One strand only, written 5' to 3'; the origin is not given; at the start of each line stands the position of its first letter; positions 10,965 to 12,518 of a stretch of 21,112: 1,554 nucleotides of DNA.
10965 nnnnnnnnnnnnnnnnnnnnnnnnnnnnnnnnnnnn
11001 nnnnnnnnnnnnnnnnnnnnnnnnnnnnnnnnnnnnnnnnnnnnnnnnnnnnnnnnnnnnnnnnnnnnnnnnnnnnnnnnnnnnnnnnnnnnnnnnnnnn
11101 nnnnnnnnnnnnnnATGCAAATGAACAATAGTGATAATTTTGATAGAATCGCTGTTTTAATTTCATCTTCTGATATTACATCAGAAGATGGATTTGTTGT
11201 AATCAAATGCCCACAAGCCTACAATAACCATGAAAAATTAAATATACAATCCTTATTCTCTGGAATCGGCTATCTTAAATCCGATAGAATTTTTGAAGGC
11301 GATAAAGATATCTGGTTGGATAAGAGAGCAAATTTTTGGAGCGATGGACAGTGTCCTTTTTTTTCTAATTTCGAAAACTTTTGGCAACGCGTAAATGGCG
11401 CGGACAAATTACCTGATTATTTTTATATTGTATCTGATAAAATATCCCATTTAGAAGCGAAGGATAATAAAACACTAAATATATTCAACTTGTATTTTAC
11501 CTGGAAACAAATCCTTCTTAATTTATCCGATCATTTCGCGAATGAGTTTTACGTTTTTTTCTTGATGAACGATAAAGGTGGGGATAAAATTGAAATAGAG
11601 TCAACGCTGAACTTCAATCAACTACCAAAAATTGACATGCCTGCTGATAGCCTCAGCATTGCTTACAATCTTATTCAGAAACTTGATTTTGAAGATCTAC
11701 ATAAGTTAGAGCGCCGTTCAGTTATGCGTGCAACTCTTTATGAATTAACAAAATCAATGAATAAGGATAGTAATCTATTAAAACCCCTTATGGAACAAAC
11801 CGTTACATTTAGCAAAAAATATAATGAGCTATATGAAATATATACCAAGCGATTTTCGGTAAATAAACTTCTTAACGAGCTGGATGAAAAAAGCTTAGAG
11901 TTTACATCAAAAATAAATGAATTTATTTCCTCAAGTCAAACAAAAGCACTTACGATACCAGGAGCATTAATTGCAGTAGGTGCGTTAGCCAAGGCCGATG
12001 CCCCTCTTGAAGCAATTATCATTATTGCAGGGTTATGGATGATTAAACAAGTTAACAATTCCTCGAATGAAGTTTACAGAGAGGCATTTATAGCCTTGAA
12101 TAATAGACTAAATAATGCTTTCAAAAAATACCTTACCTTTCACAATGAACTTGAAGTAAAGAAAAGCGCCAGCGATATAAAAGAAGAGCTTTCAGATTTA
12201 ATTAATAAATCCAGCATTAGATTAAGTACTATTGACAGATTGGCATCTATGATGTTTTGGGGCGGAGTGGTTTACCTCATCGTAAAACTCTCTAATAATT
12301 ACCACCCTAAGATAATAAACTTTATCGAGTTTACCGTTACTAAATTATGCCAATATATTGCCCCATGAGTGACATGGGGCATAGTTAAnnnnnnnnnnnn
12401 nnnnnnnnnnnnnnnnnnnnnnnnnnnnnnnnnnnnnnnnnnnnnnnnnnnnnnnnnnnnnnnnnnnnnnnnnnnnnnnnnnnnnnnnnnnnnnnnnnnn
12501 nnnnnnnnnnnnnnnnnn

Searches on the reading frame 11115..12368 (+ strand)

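Call 10: search_protein_families(library=pfam, proteins=[window:11115-12368:+], max_evalue=0.01)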
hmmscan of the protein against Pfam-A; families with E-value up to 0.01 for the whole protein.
window:11115-12368:+ (417 aa): 0 families

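Call 72: search_protein_families(library=padloc, proteins=[window:11115-12368:+], max_evalue=0.1)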
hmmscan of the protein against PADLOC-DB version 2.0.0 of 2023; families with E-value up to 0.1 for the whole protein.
window:11115-12368:+ (417 aa): 0 families

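Call 86: search_protein_families(library=ncbifam, proteins=[window:11115-12368:+], max_evalue=0.001)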
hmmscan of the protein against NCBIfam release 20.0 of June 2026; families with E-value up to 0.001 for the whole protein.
window:11115-12368:+ (417 aa): 1 family
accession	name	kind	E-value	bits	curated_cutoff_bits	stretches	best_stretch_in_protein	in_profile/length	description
NF053869.1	DS1_2_antiphage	equivalog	3.6e-111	371.6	315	1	51-387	4-337/337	anti-phage protein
